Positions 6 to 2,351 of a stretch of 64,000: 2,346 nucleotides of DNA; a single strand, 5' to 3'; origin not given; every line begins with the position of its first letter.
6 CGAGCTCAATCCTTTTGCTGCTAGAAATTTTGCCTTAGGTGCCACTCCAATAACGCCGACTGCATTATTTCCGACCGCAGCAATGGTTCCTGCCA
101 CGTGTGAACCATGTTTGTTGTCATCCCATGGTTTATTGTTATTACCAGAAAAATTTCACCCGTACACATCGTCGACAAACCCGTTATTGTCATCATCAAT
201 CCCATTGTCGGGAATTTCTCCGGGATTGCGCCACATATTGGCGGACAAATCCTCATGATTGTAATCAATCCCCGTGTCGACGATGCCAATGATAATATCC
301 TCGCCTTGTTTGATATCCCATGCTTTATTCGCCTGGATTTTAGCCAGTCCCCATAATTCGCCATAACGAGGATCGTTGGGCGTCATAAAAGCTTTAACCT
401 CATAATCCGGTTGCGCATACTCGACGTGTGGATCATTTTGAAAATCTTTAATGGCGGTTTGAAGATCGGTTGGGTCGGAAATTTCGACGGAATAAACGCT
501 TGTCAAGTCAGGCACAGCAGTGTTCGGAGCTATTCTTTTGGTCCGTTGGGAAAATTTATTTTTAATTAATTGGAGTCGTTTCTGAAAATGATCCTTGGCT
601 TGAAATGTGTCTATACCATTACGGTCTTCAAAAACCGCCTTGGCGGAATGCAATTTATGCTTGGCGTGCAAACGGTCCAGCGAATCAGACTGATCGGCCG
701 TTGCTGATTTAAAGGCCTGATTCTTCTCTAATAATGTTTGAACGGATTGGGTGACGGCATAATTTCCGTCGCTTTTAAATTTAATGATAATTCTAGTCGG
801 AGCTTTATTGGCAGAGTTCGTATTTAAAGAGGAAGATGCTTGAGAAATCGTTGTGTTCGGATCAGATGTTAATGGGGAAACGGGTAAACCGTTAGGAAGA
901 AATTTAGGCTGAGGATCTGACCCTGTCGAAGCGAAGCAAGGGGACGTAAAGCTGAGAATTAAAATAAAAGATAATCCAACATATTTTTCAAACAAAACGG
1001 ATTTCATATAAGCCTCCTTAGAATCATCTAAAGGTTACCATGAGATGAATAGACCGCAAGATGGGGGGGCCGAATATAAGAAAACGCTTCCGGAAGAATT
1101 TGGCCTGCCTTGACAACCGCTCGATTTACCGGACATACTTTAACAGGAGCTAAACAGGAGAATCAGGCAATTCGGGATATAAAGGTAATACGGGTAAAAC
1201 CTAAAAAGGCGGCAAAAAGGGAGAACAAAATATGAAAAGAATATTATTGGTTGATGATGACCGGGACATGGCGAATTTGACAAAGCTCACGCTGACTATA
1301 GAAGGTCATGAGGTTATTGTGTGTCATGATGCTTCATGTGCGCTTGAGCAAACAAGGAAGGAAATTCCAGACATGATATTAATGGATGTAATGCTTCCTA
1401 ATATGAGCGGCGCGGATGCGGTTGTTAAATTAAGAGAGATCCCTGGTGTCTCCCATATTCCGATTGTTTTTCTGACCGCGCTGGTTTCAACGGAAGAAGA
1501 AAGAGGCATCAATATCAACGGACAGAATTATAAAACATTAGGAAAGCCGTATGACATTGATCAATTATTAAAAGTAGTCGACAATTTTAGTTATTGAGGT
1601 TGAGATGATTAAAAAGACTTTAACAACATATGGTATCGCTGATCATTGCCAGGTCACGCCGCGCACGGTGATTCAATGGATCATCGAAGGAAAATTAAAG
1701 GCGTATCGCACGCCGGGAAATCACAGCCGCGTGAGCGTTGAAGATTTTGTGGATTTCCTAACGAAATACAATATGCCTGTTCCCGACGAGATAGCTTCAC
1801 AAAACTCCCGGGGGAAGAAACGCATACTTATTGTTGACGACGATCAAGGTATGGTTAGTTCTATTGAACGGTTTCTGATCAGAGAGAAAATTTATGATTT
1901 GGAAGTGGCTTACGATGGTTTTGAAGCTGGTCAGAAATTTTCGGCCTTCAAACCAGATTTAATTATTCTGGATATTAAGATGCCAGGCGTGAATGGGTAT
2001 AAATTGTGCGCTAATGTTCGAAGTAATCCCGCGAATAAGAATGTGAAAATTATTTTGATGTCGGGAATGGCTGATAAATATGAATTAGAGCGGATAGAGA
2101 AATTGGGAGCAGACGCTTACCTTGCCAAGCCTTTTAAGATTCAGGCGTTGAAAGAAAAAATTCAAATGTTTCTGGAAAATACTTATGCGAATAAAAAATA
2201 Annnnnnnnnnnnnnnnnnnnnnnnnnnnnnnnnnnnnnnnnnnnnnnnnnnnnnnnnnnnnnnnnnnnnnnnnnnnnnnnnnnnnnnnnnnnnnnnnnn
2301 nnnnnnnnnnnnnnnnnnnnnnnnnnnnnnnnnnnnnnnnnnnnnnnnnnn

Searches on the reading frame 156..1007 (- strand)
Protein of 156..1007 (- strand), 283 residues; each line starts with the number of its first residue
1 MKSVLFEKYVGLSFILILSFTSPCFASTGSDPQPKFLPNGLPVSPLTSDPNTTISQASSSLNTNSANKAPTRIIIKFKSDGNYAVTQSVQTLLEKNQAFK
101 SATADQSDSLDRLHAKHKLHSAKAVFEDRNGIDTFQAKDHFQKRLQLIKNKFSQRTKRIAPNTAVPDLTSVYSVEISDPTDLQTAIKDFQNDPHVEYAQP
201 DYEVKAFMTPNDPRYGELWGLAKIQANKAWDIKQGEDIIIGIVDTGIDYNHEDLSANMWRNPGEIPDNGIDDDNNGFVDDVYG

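Call 48: find_encoding_contigs(protein=window:156-1007:-, flank=10000, max_places=6)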
Protein window:156-1007:- (283 aa): 4 contigs read that carry it; 3 places shown.
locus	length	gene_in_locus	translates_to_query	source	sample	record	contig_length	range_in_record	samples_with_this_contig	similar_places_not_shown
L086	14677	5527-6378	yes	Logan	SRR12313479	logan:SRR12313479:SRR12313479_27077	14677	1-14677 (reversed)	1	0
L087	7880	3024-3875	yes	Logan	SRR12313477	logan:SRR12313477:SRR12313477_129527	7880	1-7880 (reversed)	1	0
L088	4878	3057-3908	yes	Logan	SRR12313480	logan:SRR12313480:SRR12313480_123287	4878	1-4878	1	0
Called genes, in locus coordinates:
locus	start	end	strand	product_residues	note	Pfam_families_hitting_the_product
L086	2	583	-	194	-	?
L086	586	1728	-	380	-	PF00072:Response_reg, PF00512:HisKA, PF02518:HATPase_c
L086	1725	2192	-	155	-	PF00571:CBS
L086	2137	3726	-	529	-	PF00512:HisKA (weak), PF02518:HATPase_c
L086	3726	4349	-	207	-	-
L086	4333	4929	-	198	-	PF12728:HTH_17 (weak), PF00072:Response_reg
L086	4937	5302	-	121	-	PF00072:Response_reg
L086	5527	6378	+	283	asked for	-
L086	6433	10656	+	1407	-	PF00082:Peptidase_S8, PF13517:FG-GAP_3, PF05345:He_PIG, PF18911:PKD_4 (weak), PF22352:K319L-like_PKD, PF00801:PKD, PF18911:PKD_4, PF07705:CARDB, +3 more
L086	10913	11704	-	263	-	PF01007:IRK (weak), PF17655:IRK_C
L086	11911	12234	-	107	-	PF01741:MscL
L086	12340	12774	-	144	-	PF00571:CBS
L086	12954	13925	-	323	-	PF00884:Sulfatase, PF01663:Phosphodiest, PF01676:Metalloenzyme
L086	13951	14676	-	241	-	?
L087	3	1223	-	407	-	?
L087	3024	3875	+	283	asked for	-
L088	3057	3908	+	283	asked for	-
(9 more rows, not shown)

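Call 58: search_protein_families(library=pfam, max_evalue=0.00001, proteins=[window:156-1007:-])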
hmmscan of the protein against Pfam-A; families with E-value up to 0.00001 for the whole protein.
window:156-1007:- (283 aa): 0 families

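Call 72: find_homologous_proteins(query=L086:12954-13925:-, max_evalue=1e-60)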
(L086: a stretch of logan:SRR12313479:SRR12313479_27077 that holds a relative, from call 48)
Query L086:12954-13925:- (323 aa): 211 proteins with E <= 1e-60 among 2726 candidates; the best 120 are listed.
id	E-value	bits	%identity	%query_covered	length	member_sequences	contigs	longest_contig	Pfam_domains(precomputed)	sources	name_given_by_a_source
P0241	3.9e-219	744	100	100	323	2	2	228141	PF01676.24,PF01663.28,PF00884.29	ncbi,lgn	-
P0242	1.3e-144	499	67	99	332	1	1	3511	PF01663.28,PF00884.29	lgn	-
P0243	1.1e-138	480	62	100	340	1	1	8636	PF01676.24,PF01663.28,PF00884.29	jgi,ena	-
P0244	1.6e-134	466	68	95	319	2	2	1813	PF01676.24,PF01663.28,PF00884.29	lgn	-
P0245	5.2e-131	455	63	99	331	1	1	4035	PF01676.24,PF01663.28,PF00884.29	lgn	-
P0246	1.1e-130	454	63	98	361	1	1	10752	PF01676.24,PF01663.28,PF00884.29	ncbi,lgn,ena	-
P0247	2.2e-127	443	61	99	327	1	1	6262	PF01676.24,PF01663.28,PF00884.29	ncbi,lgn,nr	ncbi:MAG: alkaline phosphatase family protein [Candidatus Omnitrophica bacterium]|nr:alkaline phosph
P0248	1.1e-125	437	61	97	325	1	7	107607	PF01676.24,PF01663.28,PF00884.29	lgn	-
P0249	5.5e-105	369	54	98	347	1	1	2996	PF01676.24,PF01663.28,PF00884.29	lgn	-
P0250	3.6e-102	360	52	99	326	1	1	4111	PF01663.28,PF00884.29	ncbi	-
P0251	7.2e-95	336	52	96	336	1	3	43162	PF01676.24,PF01663.28,PF00884.29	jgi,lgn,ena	-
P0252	7.1e-94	333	51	99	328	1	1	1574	PF01663.28,PF00884.29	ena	-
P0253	5.6e-92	327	48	99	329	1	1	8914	PF01676.24,PF01663.28,PF00884.29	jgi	jgi:predicted AlkP superfamily pyrophosphatase or phosphodiesterase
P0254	1.2e-91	325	48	98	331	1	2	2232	PF01676.24,PF01663.28,PF00884.29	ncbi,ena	-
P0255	4.8e-91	323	52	91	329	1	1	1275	PF01676.24,PF01663.28,PF00884.29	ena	-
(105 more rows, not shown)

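Call 73: find_encoding_contigs(protein=P0241, flank=10000, max_places=10)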
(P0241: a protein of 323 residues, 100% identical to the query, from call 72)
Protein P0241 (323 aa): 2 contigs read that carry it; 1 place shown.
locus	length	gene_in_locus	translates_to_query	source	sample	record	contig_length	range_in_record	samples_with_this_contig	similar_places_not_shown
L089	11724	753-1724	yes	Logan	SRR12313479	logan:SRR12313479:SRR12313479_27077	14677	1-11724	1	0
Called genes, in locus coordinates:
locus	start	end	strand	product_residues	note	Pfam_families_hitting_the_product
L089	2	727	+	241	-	?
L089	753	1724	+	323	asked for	PF00884:Sulfatase, PF01663:Phosphodiest, PF01676:Metalloenzyme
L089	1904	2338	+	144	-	PF00571:CBS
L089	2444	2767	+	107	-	PF01741:MscL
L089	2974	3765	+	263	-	PF01007:IRK (weak), PF17655:IRK_C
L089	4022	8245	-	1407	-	PF00082:Peptidase_S8, PF13517:FG-GAP_3, PF05345:He_PIG, PF18911:PKD_4 (weak), PF22352:K319L-like_PKD, PF00801:PKD, PF18911:PKD_4, PF07705:CARDB, +3 more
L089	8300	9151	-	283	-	-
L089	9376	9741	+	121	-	PF00072:Response_reg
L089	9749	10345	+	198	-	PF12728:HTH_17 (weak), PF00072:Response_reg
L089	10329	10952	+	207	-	-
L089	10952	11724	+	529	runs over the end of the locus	PF00512:HisKA (weak), PF02518:HATPase_c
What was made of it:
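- Tried and rejected: Contig walking with a protein from the far end of L086 returned the same contig (calls 72, 73).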

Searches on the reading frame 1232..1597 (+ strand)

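Call 58: search_protein_families(library=pfam, max_evalue=0.00001, proteins=[window:1232-1597:+])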
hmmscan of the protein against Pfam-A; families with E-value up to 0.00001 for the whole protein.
window:1232-1597:+ (121 aa): 1 family
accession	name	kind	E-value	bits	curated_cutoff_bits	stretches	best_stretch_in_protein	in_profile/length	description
PF00072.30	Response_reg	-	1.2e-19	70.9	30.2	1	4-116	1-110/111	Response regulator receiver domain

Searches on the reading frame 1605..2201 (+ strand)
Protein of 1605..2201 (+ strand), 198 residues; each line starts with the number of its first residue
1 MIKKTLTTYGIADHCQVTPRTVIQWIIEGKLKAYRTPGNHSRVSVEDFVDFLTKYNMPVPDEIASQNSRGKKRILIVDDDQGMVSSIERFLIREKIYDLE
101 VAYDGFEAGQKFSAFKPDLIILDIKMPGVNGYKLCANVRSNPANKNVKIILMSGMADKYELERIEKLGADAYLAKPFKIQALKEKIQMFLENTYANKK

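Call 58: search_protein_families(library=pfam, max_evalue=0.00001, proteins=[window:1605-2201:+])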
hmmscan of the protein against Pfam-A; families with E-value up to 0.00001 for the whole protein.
window:1605-2201:+ (198 aa): 2 families
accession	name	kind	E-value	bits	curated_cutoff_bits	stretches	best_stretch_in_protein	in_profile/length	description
PF00072.30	Response_reg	-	7.8e-26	90.9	30.2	1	74-187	1-111/111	Response regulator receiver domain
PF12728.13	HTH_17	-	5.8e-07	30.1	27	1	11-54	7-49/51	Helix-turn-helix domain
